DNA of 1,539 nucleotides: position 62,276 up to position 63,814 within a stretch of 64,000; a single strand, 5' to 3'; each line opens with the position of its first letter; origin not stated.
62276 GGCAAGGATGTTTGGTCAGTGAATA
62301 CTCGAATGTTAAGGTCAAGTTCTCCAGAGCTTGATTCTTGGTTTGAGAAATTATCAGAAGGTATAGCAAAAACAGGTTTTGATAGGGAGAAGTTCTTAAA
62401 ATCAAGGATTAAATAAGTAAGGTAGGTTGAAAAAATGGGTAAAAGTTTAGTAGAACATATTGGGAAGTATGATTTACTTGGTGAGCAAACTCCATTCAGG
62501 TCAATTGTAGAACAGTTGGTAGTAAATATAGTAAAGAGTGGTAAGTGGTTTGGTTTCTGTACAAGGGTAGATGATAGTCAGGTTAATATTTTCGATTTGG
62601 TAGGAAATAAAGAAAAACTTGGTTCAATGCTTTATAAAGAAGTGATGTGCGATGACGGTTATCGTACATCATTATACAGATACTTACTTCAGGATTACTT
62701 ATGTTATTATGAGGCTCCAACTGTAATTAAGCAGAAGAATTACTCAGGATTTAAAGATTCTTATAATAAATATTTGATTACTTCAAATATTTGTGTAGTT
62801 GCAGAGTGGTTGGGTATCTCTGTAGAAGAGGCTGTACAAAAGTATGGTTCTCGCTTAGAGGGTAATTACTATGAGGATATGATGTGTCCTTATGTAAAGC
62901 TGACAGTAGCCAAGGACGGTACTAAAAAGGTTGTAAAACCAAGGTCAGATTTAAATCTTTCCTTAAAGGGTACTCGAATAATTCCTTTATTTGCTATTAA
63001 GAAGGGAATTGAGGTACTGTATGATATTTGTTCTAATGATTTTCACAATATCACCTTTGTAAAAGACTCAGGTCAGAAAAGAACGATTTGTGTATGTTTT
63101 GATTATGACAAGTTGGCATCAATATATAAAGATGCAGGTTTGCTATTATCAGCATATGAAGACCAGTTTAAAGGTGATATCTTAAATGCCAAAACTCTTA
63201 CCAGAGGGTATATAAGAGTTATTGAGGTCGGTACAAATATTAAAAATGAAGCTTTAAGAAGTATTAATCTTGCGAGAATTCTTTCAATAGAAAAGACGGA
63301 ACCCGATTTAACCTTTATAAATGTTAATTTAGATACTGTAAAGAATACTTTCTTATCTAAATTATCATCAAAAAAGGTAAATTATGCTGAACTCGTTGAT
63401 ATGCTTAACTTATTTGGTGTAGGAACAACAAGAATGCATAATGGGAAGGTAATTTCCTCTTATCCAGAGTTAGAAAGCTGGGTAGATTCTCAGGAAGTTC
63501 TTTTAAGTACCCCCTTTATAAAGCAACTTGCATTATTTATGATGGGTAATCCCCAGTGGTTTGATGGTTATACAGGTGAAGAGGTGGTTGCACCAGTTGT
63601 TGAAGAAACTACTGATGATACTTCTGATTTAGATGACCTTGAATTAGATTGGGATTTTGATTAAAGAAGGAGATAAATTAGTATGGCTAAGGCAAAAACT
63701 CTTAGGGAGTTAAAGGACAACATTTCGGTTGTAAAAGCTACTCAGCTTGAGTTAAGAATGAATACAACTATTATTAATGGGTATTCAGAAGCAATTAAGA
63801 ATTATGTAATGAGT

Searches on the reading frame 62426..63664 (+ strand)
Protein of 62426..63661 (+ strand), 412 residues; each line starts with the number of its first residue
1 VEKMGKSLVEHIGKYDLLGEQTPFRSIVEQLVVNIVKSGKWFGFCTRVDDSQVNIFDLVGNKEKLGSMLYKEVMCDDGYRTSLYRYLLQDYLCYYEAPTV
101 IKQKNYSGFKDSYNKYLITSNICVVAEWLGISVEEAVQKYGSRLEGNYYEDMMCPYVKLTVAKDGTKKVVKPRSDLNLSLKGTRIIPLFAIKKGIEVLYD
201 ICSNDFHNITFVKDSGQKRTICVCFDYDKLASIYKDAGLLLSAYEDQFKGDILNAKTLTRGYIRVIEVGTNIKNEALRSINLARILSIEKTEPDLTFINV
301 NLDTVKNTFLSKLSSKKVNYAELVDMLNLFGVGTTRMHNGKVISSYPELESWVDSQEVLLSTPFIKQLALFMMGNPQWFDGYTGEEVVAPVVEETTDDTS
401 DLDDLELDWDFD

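Call 38: search_protein_families(library=phrogs, max_evalue=0.00001, proteins=[window:62426-63661:+])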
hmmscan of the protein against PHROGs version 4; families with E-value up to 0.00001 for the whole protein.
window:62426-63661:+ (412 aa): 0 families

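Call 39: find_encoding_contigs(protein=window:62435-63664:+, flank=10000, max_places=3)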
Protein window:62435-63664:+ (409 aa): 15 contigs read that carry it; 3 places shown.
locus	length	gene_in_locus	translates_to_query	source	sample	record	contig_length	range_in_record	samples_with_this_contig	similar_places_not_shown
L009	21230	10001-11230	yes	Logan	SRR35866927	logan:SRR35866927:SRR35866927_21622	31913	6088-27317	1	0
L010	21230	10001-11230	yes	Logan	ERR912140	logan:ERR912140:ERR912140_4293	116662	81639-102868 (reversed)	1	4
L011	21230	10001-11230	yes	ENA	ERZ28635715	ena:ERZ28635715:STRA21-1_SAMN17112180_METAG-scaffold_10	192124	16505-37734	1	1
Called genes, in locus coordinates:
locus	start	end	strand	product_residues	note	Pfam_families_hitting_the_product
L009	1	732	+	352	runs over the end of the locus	PF18818:MPTase-PolyVal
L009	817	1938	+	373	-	-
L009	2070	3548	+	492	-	-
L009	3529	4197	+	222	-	-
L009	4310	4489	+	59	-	-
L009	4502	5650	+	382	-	PF02739:5_3_exonuc_N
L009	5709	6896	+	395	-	-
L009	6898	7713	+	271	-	-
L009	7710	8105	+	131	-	-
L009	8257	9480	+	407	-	-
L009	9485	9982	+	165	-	-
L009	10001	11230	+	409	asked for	-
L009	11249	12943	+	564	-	-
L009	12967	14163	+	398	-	-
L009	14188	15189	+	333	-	-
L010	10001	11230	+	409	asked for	-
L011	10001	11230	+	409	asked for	-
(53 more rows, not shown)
